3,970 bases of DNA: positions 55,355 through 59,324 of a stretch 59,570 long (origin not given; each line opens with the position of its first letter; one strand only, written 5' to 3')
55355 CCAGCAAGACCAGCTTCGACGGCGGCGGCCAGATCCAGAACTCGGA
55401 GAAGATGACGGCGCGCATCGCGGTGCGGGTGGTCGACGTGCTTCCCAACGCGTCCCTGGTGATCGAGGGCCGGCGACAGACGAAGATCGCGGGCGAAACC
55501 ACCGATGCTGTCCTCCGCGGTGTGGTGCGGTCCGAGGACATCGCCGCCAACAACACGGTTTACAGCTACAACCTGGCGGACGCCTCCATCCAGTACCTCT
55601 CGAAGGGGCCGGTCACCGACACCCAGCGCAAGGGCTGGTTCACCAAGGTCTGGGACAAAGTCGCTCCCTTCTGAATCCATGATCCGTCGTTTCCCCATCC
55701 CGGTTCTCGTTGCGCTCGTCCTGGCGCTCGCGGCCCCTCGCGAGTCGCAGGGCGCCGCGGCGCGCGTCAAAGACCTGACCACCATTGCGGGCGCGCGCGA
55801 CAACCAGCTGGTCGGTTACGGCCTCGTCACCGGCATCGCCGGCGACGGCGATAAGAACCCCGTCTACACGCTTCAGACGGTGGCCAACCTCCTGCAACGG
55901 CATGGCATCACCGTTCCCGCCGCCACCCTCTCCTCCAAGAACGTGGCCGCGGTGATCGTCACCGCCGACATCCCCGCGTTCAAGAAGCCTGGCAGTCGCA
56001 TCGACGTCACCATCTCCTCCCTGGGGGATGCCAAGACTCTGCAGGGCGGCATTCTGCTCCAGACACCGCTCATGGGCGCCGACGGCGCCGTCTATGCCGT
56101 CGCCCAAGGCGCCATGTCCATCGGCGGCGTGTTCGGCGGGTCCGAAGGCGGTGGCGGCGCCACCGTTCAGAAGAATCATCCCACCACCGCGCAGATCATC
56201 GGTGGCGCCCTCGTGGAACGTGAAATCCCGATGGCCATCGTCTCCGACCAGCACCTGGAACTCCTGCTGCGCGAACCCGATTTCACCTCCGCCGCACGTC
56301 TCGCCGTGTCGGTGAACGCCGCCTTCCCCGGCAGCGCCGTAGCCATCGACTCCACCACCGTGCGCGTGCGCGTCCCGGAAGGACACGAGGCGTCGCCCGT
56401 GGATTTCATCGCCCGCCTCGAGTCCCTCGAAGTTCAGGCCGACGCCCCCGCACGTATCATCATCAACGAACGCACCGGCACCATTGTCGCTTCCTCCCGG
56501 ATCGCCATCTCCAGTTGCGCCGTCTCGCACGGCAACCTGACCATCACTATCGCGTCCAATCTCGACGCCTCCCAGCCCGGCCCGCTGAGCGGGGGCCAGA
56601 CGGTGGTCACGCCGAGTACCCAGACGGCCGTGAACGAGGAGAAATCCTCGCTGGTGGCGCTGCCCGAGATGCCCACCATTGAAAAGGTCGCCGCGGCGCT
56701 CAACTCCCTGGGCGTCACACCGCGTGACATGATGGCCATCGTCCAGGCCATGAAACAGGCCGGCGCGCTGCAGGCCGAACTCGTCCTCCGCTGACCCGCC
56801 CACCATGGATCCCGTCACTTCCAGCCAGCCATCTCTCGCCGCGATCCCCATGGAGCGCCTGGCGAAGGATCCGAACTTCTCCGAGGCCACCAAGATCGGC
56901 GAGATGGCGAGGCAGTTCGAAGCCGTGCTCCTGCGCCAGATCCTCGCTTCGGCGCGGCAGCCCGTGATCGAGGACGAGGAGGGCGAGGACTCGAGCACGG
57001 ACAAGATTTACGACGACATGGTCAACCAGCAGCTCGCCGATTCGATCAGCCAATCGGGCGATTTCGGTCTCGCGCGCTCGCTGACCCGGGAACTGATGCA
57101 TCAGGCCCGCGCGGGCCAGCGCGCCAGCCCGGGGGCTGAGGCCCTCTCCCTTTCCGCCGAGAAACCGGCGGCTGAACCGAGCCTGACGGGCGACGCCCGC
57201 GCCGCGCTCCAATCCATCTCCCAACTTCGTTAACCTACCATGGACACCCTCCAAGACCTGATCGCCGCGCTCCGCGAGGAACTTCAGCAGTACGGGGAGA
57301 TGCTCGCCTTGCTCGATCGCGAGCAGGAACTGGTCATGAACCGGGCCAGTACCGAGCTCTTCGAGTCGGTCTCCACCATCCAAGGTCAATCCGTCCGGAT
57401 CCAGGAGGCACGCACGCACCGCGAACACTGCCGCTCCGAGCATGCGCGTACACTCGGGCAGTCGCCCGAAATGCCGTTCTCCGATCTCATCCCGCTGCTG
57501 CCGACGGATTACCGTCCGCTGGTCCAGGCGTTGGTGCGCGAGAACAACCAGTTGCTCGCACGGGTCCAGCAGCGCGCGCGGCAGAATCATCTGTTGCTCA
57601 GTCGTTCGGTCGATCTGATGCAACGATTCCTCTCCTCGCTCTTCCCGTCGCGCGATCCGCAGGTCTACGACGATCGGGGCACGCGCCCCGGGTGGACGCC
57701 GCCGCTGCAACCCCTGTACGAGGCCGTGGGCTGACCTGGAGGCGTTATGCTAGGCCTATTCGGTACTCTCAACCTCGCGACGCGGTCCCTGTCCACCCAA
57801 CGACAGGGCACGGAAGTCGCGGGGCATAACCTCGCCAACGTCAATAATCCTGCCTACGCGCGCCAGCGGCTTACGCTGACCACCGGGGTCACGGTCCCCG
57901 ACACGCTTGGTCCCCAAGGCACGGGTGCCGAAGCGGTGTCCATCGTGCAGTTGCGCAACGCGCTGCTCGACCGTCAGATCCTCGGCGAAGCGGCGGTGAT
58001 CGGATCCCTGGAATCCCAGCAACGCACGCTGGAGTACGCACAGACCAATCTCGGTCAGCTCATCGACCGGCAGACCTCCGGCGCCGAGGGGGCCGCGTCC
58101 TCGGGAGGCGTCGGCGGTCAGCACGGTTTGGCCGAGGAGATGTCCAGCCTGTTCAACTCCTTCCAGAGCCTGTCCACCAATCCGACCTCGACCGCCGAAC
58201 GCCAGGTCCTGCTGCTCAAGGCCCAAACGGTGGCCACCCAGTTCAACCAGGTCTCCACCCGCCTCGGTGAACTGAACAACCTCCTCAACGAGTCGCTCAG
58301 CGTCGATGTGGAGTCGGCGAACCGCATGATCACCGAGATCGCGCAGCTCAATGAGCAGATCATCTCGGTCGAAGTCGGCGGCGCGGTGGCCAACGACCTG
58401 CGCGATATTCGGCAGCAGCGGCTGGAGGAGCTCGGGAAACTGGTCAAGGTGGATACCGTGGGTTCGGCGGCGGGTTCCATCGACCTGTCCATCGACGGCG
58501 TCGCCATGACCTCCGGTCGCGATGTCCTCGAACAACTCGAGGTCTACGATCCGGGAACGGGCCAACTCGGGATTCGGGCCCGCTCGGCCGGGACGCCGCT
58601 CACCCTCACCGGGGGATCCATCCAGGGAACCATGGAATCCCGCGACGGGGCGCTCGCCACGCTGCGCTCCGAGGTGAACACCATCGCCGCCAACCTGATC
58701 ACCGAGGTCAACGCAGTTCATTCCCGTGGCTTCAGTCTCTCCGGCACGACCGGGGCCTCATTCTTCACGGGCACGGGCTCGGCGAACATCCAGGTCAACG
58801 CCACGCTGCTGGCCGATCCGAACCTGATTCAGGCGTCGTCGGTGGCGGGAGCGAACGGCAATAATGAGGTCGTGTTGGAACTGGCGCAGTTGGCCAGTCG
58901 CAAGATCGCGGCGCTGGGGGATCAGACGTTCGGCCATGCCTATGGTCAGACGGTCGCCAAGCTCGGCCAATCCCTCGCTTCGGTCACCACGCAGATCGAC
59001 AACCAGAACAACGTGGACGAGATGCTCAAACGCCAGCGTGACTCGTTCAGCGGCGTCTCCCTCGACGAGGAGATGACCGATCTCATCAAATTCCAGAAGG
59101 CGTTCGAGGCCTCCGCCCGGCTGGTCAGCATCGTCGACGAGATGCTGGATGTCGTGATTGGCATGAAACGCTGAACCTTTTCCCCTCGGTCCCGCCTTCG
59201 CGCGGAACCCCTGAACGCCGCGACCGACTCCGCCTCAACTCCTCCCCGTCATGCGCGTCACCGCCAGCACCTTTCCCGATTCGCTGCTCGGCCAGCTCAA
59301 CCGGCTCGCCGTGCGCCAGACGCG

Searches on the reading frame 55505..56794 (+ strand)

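Call 52: search_protein_families(library=pfam, proteins=[window:55505-56794:+], max_evalue=0.001)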
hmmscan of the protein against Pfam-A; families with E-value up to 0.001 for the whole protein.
window:55505-56794:+ (429 aa): 1 family
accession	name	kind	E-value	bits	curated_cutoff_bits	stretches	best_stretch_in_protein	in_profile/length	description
PF02119.21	FlgI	-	8.6e-128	426.5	25.3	1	87-427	1-342/343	Flagellar P-ring protein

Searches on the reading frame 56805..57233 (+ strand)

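Call 52: search_protein_families(library=pfam, proteins=[window:56805-57233:+], max_evalue=0.001)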
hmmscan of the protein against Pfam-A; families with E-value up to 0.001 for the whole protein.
window:56805-57233:+ (142 aa): 1 family
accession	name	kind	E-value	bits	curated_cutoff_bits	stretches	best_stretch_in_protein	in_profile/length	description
PF10135.14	Rod-binding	-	1.7e-07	32.1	25.1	1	57-95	11-50/51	Rod binding protein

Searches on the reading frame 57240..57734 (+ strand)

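Call 52: search_protein_families(library=pfam, proteins=[window:57240-57734:+], max_evalue=0.001)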
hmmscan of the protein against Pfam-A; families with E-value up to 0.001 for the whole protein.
window:57240-57734:+ (164 aa): 1 family
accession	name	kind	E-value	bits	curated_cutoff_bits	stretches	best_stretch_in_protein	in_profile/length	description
PF05130.17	FlgN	-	4.8e-17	63.2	30.5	1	1-149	1-145/147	FlgN protein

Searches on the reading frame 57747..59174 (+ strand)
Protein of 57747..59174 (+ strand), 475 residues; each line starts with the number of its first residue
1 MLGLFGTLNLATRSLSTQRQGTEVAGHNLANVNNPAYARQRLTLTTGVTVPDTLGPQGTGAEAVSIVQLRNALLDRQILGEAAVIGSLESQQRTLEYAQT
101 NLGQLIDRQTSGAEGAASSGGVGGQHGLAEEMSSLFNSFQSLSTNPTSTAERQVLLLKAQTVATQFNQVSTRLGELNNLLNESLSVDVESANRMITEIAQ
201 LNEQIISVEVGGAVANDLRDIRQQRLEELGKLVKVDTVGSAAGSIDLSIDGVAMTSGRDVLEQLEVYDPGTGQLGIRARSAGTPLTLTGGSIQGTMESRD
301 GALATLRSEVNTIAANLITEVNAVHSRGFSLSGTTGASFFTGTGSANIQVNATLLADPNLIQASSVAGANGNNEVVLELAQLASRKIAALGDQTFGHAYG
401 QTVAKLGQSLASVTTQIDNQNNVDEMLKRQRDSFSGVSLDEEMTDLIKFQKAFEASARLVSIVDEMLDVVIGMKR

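Call 52: search_protein_families(library=pfam, proteins=[window:57747-59174:+], max_evalue=0.001)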
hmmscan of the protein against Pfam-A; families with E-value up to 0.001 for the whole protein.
window:57747-59174:+ (475 aa): 3 families
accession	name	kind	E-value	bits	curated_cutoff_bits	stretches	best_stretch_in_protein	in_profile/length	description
PF22638.1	FlgK_D1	-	4.7e-51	174.1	28.6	1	125-340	12-233/233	Flagellar hook-associated protein FlgK helical domain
PF06429.18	Flg_bbr_C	-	3.9e-13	49.1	23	1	433-471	6-44/46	Flagellar basal body rod FlgEFG protein C-terminal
PF00460.25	Flg_bb_rod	-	0.00059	20.2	20.7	0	8-33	1-26/31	Flagella basal body rod protein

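Call 59: find_encoding_contigs(protein=window:57747-59174:+, flank=10000, max_places=2)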
Protein window:57747-59174:+ (475 aa): no gene with exactly this product is on record in the collection.
